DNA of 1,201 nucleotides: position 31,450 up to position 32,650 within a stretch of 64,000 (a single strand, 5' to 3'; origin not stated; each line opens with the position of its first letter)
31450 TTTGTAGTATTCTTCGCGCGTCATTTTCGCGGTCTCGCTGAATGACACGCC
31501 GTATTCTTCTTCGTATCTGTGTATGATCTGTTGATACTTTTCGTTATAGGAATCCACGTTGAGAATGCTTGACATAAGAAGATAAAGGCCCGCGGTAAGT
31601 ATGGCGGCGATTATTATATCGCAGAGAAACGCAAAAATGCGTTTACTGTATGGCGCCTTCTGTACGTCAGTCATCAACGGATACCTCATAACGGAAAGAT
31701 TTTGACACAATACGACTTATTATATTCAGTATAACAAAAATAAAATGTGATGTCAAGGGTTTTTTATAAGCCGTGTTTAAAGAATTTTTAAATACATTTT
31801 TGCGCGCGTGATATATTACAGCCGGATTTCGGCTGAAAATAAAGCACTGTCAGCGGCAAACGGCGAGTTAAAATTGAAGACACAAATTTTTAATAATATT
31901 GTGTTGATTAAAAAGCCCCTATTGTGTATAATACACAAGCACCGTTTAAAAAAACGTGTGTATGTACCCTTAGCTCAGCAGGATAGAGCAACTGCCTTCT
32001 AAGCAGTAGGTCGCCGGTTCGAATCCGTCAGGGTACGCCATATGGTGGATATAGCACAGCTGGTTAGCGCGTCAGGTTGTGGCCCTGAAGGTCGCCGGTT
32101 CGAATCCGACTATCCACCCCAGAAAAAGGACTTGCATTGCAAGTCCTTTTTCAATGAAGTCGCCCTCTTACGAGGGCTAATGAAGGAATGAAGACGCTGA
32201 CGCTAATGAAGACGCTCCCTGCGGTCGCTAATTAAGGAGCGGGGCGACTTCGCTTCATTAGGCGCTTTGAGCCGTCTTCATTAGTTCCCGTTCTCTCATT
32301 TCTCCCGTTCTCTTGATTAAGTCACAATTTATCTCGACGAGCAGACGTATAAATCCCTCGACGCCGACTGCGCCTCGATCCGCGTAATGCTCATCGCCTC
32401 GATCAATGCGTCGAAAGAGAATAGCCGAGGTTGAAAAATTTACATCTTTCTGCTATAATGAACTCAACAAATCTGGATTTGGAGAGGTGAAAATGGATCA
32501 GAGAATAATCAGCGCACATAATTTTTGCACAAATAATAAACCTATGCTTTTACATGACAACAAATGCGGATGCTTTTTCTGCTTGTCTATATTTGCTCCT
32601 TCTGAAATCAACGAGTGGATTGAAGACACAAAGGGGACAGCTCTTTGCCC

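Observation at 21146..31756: Eight-gene operon linking a complete CUT1-type ABC importer to a secreted SNase nuclease and two OB-fold-array surface proteins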

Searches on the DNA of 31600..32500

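Call 68: search_rna_families(source=window, start=31600, end=32500, threshold=evalue, max_evalue=1)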
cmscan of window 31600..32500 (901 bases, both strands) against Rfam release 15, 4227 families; matches with E-value up to 1: 4.
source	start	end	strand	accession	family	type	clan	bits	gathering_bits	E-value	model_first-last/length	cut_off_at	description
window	31964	32037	+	RF00005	tRNA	Gene; tRNA;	CL00001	64.5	29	1.4e-13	1-71/71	no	tRNA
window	32045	32118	+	RF00005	tRNA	Gene; tRNA;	CL00001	58.3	29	7.5e-12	1-71/71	no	tRNA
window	31964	32038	-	RF04354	Plastid-ycf2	Cis-reg;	-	24.3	65.7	0.018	1-75/75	no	Plastid-ycf2 5UTR RNA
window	31719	31876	+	RF01478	rli47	Gene; sRNA;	-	18.4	200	0.013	1-508/508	no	Listeria sRNA rli47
